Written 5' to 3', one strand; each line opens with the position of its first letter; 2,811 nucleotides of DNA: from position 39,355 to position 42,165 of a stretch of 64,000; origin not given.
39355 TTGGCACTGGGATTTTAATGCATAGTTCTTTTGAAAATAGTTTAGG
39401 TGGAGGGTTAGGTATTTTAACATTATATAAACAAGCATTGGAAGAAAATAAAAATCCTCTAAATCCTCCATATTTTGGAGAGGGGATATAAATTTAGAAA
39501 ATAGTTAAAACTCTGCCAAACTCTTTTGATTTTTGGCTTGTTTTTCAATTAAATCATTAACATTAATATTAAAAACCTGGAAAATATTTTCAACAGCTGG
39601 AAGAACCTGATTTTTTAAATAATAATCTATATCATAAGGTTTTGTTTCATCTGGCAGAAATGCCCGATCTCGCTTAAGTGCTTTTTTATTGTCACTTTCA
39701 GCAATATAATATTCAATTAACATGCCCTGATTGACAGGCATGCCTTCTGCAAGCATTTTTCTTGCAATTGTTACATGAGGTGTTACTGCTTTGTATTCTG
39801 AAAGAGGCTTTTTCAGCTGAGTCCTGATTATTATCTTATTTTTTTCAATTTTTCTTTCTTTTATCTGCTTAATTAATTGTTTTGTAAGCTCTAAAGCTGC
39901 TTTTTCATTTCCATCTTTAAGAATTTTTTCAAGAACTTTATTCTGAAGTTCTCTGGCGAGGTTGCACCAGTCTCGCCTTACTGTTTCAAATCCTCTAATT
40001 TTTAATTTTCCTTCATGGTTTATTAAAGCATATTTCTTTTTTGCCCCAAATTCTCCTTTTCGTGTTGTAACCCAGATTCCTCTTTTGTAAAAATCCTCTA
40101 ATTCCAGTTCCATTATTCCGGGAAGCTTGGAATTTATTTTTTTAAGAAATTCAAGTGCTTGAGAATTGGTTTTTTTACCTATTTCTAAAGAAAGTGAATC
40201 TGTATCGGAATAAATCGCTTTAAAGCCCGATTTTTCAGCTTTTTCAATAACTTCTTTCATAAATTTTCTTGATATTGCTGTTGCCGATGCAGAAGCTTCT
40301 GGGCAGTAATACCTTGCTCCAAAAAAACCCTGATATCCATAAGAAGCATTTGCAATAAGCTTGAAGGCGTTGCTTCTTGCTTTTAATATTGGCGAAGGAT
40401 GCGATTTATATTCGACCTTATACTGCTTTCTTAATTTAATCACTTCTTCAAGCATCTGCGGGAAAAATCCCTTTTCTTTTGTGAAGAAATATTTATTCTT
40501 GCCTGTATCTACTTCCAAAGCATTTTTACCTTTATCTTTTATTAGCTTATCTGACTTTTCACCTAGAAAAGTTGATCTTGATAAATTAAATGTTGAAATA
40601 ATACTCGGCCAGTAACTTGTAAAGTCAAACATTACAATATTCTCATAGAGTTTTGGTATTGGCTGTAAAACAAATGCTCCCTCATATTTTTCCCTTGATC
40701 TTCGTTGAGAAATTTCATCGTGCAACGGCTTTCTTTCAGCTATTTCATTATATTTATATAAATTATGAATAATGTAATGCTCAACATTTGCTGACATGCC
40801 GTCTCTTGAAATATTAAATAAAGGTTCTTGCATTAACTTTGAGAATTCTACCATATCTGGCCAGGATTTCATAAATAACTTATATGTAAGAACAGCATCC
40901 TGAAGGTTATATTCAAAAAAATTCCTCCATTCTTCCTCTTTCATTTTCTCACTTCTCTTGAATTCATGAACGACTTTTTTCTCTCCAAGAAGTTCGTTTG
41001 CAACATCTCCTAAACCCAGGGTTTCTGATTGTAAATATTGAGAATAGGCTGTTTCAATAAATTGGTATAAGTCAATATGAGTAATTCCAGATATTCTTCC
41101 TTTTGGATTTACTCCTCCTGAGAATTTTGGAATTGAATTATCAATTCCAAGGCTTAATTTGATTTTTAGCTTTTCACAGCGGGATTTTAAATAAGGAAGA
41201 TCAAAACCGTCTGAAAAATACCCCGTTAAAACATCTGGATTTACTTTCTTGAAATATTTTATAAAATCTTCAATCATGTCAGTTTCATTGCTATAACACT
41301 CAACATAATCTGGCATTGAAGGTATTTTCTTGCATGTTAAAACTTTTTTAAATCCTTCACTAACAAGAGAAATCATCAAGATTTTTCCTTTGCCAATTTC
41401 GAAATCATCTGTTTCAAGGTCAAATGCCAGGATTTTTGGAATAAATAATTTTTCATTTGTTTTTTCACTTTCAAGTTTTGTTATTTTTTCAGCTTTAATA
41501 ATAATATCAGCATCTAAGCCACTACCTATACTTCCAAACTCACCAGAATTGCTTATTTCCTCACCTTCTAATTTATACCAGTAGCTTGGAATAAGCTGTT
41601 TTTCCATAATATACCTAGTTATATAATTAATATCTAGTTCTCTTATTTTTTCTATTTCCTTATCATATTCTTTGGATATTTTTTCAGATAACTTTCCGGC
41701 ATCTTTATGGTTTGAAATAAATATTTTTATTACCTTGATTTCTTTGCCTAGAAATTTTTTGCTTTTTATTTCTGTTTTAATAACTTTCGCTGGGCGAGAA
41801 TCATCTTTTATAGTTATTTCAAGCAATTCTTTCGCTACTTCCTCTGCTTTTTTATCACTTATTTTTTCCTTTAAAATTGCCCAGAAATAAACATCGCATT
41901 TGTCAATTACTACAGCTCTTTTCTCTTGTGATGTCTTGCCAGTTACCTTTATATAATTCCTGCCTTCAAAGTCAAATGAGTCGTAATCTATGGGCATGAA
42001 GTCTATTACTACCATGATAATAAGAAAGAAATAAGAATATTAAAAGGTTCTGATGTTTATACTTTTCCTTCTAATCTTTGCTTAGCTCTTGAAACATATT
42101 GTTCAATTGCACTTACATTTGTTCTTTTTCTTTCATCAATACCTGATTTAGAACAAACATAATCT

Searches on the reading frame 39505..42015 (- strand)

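Call 29: search_protein_families(library=pfam, proteins=[window:39505-42015:-], max_evalue=0.0001)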
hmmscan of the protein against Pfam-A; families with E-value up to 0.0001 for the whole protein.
window:39505-42015:- (836 aa): 4 families
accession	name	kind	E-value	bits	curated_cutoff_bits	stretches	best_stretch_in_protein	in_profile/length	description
PF00136.26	DNA_pol_B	-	1.3e-61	209.3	23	1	405-813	9-451/453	DNA polymerase family B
PF03104.25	DNA_pol_B_exo1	-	1.8e-27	96.7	23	1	123-324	2-232/242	DNA polymerase family B, exonuclease domain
PF13482.12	RNase_H_2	-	1.1e-06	29.2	22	1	198-381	3-161/165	RNase_H superfamily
PF10108.15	DNA_pol_B_exo2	-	1.3e-06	28.7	24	1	213-384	12-173/213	Predicted 3'-5' exonuclease related to the exonuclease domain of PolB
